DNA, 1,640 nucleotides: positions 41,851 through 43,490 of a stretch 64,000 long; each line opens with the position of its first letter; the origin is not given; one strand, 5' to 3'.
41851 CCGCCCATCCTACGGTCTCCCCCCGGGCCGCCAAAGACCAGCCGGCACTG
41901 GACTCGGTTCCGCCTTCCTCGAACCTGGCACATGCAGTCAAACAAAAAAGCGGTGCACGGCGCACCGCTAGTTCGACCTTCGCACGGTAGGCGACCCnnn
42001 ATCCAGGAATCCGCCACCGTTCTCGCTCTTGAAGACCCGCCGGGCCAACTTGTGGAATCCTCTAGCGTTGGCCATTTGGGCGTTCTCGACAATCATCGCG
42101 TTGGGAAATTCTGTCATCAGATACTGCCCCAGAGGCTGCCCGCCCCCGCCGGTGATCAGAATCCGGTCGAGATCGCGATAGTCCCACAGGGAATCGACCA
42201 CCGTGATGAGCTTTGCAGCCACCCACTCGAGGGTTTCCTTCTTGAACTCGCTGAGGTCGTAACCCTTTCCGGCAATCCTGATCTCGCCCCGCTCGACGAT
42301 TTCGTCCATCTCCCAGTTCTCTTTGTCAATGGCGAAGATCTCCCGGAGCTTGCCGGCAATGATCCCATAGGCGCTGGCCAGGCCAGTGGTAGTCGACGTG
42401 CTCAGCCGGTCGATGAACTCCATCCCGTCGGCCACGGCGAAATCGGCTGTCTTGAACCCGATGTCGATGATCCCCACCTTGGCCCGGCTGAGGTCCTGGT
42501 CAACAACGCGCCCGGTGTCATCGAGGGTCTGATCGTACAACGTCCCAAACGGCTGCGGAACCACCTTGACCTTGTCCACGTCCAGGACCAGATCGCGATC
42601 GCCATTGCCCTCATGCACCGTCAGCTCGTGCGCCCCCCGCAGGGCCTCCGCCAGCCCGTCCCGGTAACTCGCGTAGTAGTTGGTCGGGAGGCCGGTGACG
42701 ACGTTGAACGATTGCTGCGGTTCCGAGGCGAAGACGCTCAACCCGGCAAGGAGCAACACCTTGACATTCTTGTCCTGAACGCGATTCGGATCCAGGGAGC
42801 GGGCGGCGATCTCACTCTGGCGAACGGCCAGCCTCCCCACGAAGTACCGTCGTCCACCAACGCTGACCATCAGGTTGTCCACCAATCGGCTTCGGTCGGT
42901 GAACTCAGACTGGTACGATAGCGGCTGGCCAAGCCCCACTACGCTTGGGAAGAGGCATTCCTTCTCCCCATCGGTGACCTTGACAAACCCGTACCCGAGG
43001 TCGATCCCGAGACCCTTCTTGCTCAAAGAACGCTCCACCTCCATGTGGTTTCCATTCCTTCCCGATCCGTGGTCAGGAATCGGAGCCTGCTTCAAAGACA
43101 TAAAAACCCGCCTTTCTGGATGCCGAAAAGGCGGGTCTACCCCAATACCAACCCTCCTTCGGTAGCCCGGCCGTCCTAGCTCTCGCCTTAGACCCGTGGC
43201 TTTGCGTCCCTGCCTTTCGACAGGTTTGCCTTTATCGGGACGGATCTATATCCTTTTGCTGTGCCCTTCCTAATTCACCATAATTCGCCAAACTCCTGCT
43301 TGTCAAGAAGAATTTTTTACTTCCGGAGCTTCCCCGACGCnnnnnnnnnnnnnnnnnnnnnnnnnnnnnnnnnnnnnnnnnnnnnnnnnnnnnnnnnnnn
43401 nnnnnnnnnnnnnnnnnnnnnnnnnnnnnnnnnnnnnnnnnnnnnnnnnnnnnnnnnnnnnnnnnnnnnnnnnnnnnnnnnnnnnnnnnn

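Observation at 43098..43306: Class-I c-di-GMP (GEMM) riboswitch with its own promoter inside the chromosome-partitioning locus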

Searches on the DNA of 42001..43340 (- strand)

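Call 4: search_rna_families(source=window, start=43000, end=43340, threshold=evalue, max_evalue=10, show_alignments=4)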
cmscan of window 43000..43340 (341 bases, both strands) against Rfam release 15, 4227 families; matches with E-value up to 10: 3.
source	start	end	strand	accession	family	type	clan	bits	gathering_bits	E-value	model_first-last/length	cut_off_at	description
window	43157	43239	-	RF03167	c-di-GMP-I-GGC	Cis-reg; riboswitch;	CL00126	78.2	59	3.8e-19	1-80/80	no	c-di-GMP-I-GGC riboswitch aptamer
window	43068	43196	-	RF01969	RMST_8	Gene; lncRNA;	-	17.5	80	0.55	1-143/143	no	Rhabdomyosarcoma 2 associated transcript conserved region 8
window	43020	43086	+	RF01787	drz-agam-1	Gene; ribozyme;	-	12.4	37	8.8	1-82/82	no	drz-agam-1 ribozyme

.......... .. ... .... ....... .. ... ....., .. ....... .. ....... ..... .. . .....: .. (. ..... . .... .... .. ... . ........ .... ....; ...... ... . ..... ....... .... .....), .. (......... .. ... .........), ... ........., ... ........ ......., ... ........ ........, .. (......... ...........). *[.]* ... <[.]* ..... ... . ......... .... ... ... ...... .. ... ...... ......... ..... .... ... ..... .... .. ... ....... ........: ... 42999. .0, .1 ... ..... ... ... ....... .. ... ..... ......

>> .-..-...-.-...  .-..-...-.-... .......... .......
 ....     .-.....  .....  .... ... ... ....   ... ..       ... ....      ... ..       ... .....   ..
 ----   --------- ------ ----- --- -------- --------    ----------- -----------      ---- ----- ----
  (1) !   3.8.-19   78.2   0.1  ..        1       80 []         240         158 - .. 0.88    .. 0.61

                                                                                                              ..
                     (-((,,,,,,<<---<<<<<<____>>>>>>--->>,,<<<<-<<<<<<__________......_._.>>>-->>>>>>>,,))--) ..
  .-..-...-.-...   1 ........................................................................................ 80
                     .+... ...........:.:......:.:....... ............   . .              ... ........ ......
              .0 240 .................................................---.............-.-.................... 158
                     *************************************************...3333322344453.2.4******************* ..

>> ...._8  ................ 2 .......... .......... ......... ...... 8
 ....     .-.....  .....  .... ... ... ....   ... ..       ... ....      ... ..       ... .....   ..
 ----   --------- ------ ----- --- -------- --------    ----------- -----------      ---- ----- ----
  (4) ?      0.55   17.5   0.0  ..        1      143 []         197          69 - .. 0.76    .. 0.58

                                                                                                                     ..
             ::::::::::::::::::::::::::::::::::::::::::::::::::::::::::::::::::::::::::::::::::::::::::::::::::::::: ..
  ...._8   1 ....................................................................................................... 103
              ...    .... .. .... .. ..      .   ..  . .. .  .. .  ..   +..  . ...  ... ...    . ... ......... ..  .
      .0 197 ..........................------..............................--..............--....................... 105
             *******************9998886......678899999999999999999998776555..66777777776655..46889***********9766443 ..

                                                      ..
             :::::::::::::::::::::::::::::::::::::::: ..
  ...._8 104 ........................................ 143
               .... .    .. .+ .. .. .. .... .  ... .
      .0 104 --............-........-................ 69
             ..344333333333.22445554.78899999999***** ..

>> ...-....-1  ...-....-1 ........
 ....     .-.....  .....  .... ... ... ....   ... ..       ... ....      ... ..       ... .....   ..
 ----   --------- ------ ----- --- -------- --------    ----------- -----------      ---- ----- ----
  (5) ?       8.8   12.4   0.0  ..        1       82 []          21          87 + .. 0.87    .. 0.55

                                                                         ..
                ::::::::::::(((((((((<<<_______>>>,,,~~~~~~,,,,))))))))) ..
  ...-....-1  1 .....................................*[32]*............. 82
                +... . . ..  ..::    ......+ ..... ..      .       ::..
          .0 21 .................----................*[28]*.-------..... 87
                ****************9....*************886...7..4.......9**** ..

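Call 17: search_rna_families(sources=[L001, L002, L003, L004, L005, L006, L007, L008, L009, L010, L011, L012, L013, L014, L015, L016, L017, L018], threshold=gathering)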
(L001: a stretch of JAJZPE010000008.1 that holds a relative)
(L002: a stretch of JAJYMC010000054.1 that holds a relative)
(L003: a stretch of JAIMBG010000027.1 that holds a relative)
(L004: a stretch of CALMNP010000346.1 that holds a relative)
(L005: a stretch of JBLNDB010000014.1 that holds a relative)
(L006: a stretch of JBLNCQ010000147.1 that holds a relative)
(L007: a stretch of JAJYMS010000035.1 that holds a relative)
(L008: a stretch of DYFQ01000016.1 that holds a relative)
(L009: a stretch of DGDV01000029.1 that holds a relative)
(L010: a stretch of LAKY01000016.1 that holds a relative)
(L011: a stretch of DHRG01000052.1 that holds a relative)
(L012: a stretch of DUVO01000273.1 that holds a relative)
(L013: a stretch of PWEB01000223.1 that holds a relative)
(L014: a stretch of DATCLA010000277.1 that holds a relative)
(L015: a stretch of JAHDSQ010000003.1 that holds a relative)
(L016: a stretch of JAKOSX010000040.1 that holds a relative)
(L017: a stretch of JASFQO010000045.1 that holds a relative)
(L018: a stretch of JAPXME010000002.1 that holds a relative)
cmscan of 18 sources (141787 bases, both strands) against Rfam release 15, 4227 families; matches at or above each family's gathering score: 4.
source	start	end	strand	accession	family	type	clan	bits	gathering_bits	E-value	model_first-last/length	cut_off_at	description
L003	3736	3823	+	RF01051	c-di-GMP-I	Cis-reg; riboswitch;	CL00126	79.6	35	1.1e-13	1-87/87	no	c-di-GMP-I riboswitch aptamer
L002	3799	3883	+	RF03167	c-di-GMP-I-GGC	Cis-reg; riboswitch;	CL00126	78.6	59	1.2e-16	1-80/80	no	c-di-GMP-I-GGC riboswitch aptamer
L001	1895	1977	+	RF03167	c-di-GMP-I-GGC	Cis-reg; riboswitch;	CL00126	75.2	59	1.1e-15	1-80/80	no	c-di-GMP-I-GGC riboswitch aptamer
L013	2570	2658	+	RF01051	c-di-GMP-I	Cis-reg; riboswitch;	CL00126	71.8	35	9.1e-12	1-87/87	no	c-di-GMP-I riboswitch aptamer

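Call 20: build_rna_model(alignment_id=A2, structure=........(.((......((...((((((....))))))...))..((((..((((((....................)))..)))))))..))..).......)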
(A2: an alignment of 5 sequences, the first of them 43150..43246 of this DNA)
Model R1 built from alignment A2 (5 sequences, 104 columns); structure: as given.
model positions 99; base pairs 21; branch points 1; effective number of sequences 1.27; information 0.589 bits per position. Calibrated on 0.2 Mb of random sequence (short: E-values are rough).
structure used (alignment columns):
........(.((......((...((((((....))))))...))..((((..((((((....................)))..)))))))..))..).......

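Call 22: search_with_rna_model(model_id=R1, sources=[window, L001, L002, L003, L004, L005, L006, L007, L008, L009, L010, L011, L012, L013, L014, L015, L016, L017, L018, L019, L020, L021, L022, L023, L024, L025, L026, L027, L028, L029, L030, L031, L032, L033, L034, L035, L036, L037, L038, L039, L040, L041, L042, L043, L044, L045, L046, L047, L048, L049, L050, L051, L052, L053, L054, L055, L056, L057, L058, L059, L060, L061, L062, L063, L064, L065, L066, L067, L068, L069, L070, L071, L072, L073, L074, L075, L076, L077, L078, L079, L080], max_evalue=1, make_alignment=true)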
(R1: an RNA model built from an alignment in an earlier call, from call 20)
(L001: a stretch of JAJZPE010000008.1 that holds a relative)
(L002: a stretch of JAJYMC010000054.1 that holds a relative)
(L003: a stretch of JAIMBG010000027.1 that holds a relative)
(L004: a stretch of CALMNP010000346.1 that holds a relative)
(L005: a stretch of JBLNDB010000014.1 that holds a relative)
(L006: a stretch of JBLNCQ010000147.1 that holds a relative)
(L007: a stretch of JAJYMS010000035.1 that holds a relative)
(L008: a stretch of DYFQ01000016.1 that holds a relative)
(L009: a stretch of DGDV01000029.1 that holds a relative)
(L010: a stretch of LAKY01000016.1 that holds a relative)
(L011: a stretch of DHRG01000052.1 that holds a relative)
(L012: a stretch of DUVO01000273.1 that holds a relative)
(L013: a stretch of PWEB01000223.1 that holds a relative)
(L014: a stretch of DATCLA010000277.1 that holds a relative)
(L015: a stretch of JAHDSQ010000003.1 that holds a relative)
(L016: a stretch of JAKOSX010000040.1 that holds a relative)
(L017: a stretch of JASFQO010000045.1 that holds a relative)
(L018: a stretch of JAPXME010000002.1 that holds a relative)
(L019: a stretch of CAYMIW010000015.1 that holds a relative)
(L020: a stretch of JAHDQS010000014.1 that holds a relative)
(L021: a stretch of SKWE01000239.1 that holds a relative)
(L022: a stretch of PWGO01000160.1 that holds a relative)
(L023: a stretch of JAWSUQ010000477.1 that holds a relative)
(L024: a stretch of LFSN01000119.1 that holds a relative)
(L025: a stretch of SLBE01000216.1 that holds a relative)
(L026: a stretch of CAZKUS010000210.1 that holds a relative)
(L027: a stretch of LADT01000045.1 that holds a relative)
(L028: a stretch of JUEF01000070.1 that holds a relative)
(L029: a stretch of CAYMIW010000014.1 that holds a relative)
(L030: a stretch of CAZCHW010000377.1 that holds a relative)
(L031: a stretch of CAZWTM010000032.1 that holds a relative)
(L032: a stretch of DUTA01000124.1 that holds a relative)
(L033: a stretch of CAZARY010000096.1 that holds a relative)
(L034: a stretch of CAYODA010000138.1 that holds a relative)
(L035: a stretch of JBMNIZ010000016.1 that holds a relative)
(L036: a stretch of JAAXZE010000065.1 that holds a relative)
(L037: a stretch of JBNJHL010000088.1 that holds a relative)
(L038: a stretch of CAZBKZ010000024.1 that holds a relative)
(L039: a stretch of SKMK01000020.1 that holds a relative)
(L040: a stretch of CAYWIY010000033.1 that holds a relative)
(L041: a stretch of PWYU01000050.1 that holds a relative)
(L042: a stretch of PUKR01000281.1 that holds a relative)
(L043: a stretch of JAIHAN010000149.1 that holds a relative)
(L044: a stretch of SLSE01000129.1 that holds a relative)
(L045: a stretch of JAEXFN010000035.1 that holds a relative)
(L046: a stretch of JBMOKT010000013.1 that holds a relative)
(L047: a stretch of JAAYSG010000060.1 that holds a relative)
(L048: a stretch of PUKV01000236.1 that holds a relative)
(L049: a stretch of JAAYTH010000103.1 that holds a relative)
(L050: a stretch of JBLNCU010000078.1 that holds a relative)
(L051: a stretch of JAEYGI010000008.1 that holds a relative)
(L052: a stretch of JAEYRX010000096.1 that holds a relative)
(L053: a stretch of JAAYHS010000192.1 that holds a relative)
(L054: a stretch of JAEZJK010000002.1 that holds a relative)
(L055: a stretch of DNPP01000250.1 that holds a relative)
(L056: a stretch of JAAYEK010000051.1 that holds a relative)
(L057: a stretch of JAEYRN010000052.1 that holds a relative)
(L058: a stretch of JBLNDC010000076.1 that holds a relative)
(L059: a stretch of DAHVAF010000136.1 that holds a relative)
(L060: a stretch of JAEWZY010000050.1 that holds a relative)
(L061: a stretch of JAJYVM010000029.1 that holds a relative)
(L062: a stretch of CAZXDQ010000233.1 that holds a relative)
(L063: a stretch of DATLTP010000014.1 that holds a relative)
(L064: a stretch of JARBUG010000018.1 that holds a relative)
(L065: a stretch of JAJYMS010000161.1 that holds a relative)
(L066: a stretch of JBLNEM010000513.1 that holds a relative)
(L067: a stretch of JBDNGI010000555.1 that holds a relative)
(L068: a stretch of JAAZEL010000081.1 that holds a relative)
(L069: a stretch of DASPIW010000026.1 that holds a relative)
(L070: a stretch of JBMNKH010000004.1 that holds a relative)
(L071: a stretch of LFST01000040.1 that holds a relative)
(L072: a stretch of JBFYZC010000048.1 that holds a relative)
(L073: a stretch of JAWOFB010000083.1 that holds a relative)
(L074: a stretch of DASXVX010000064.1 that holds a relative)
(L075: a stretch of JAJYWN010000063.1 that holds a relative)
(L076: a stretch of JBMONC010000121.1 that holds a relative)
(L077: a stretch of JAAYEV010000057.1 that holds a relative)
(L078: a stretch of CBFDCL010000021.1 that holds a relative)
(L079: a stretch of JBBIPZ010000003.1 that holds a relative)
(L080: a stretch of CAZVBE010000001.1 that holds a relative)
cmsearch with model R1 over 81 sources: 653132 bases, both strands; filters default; matches with E-value up to 1: 18.
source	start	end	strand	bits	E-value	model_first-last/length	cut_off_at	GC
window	43150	43246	-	111.7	2.2e-33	1-99/99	no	0.61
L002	3792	3890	+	111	3.8e-33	1-99/99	no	0.62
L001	1888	1984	+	110.3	6.4e-33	1-99/99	no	0.58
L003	3729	3831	+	90.7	1.6e-26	1-99/99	no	0.67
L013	2563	2666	+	87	2.7e-25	1-99/99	no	0.5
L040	3853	3956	+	78.6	1.6e-22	1-99/99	no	0.52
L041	3845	3948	+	78.1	2.3e-22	1-99/99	no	0.52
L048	3526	3629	+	75.7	1.4e-21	1-99/99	no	0.52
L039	335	438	+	74.8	2.6e-21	1-99/99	no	0.52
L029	1930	2036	+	71.8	2.6e-20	1-99/99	no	0.47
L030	30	136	+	71.8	2.6e-20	1-99/99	no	0.47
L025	3800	3903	+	71.7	2.9e-20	1-99/99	no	0.49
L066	1887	1990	+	70.6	6.7e-20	1-99/99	no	0.62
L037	3805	3906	+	68.8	2.6e-19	1-99/99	no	0.5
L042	2183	2291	+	63.9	1e-17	1-99/99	no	0.45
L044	3808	3908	+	62.9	2.1e-17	1-99/99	no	0.52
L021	3797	3900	+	49.4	6e-13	1-99/99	no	0.54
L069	7556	7665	+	14.7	0.14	1-99/99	no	0.6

Alignment A3: 18 matches aligned to the model, 149 columns, each read 5' to 3' on its own strand. Consensus structure (alignment columns), stored with it:
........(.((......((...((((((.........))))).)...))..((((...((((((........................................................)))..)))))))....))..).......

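Call 46: search_with_rna_model(model_id=R1, sources=[L081, L082, L083, L084, L019, L038, L004, L005, L006, L007], max_evalue=1, filters=off)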
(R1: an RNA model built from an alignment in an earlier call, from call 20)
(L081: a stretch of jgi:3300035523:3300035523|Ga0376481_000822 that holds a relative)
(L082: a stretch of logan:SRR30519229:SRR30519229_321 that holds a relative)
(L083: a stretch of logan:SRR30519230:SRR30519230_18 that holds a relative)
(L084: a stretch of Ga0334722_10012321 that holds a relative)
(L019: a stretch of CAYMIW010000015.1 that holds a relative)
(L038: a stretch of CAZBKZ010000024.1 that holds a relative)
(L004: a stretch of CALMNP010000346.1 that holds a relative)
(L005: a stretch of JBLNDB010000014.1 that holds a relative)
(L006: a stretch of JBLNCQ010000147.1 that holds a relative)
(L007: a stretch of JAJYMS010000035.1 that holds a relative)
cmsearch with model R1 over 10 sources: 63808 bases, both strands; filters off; matches with E-value up to 1: 4.
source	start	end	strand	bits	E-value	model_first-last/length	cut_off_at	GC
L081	2799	2895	+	111.7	2.2e-34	1-99/99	no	0.61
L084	2288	2386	+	105.6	2.1e-32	1-99/99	no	0.58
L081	2395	2483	+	9.9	0.49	1-99/99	no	0.67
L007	4681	4770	+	9.1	0.89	1-99/99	no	0.57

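Call 63: search_rna_families(source=L003, start=3690, end=3870, threshold=gathering, show_alignments=1)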
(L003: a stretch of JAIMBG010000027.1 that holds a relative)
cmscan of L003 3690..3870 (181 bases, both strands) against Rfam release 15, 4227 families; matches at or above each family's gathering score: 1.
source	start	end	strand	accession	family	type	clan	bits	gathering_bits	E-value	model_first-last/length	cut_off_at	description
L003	3736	3823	+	RF01051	c-di-GMP-I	Cis-reg; riboswitch;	CL00126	79.6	35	1.4e-16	1-87/87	no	c-di-GMP-I riboswitch aptamer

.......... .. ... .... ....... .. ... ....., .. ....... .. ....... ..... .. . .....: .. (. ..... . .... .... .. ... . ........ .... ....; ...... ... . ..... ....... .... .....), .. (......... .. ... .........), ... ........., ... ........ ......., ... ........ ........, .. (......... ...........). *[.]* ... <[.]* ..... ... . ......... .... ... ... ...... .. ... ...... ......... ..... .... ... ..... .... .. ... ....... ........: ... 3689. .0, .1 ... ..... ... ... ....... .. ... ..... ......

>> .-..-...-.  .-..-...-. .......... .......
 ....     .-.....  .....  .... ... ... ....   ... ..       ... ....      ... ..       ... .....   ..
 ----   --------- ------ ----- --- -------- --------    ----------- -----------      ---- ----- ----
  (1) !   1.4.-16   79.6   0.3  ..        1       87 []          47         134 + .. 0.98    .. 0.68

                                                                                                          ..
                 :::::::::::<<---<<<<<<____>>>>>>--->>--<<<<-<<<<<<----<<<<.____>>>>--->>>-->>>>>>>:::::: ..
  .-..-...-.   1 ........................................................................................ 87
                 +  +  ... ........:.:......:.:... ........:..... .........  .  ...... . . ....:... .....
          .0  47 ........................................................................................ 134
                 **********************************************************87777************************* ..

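Call 67: search_rna_families(sources=[L021, L025, L029, L037, L039, L040, L041, L042, L044, L048, L066, L084, L069], threshold=gathering)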
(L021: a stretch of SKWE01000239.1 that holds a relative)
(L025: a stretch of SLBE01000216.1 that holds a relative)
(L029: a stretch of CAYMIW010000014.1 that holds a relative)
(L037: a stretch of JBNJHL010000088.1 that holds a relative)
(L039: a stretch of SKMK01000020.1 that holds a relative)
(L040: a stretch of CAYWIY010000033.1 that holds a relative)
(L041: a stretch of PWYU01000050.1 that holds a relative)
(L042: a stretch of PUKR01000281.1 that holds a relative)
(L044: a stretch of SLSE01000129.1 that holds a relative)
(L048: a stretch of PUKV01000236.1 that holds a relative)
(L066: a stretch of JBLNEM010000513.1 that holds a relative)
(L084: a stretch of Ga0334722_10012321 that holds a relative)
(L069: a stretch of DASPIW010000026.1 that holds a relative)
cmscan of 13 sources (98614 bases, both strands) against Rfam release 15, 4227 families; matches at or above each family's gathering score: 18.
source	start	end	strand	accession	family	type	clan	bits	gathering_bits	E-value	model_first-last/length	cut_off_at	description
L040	3859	3948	+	RF01051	c-di-GMP-I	Cis-reg; riboswitch;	CL00126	82.2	35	1.9e-14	1-87/87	no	c-di-GMP-I riboswitch aptamer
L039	341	430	+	RF01051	c-di-GMP-I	Cis-reg; riboswitch;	CL00126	81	35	3.5e-14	1-87/87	no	c-di-GMP-I riboswitch aptamer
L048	3532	3621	+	RF01051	c-di-GMP-I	Cis-reg; riboswitch;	CL00126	80.5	35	4.7e-14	1-87/87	no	c-di-GMP-I riboswitch aptamer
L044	3814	3900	+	RF01051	c-di-GMP-I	Cis-reg; riboswitch;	CL00126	77.7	35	2.2e-13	1-87/87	no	c-di-GMP-I riboswitch aptamer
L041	3850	3940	+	RF01051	c-di-GMP-I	Cis-reg; riboswitch;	CL00126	76.3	35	5.1e-13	1-87/87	no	c-di-GMP-I riboswitch aptamer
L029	3664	3736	-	RF00005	tRNA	Gene; tRNA;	CL00001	75.4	29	1.6e-14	1-71/71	no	tRNA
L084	2295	2379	+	RF03167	c-di-GMP-I-GGC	Cis-reg; riboswitch;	CL00126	75.4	59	6.7e-16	1-80/80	no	c-di-GMP-I-GGC riboswitch aptamer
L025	3806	3895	+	RF01051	c-di-GMP-I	Cis-reg; riboswitch;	CL00126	72.3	35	4.9e-12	1-87/87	no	c-di-GMP-I riboswitch aptamer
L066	1894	1985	+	RF03167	c-di-GMP-I-GGC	Cis-reg; riboswitch;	CL00126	71.6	59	8.7e-15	1-80/80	no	c-di-GMP-I-GGC riboswitch aptamer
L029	3916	3987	-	RF00005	tRNA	Gene; tRNA;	CL00001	70.5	29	3.4e-13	1-71/71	no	tRNA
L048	1505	1638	+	RF02003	group-II-D1D4-4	Intron;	CL00102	68.3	49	1.2e-12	1-138/138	no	Group II catalytic intron D1-D4-4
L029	1936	2028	+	RF01051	c-di-GMP-I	Cis-reg; riboswitch;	CL00126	68.2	35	4.9e-11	1-87/87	no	c-di-GMP-I riboswitch aptamer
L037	3810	3898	+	RF01051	c-di-GMP-I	Cis-reg; riboswitch;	CL00126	68.1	35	5.1e-11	1-87/87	no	c-di-GMP-I riboswitch aptamer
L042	2189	2283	+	RF01051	c-di-GMP-I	Cis-reg; riboswitch;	CL00126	61.5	35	2.1e-09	1-87/87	no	c-di-GMP-I riboswitch aptamer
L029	3743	3825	-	RF00005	tRNA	Gene; tRNA;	CL00001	58.6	29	6.8e-10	1-71/71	no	tRNA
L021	3802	3891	+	RF01051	c-di-GMP-I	Cis-reg; riboswitch;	CL00126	57.3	35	2.2e-08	1-87/87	no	c-di-GMP-I riboswitch aptamer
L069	7256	7346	-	RF00504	Glycine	Cis-reg; riboswitch;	CL00125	56.3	32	9.3e-09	1-94/94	no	Glycine riboswitch aptamer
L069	7362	7477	-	RF00504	Glycine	Cis-reg; riboswitch;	CL00125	44.5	32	1.2e-05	1-94/94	no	Glycine riboswitch aptamer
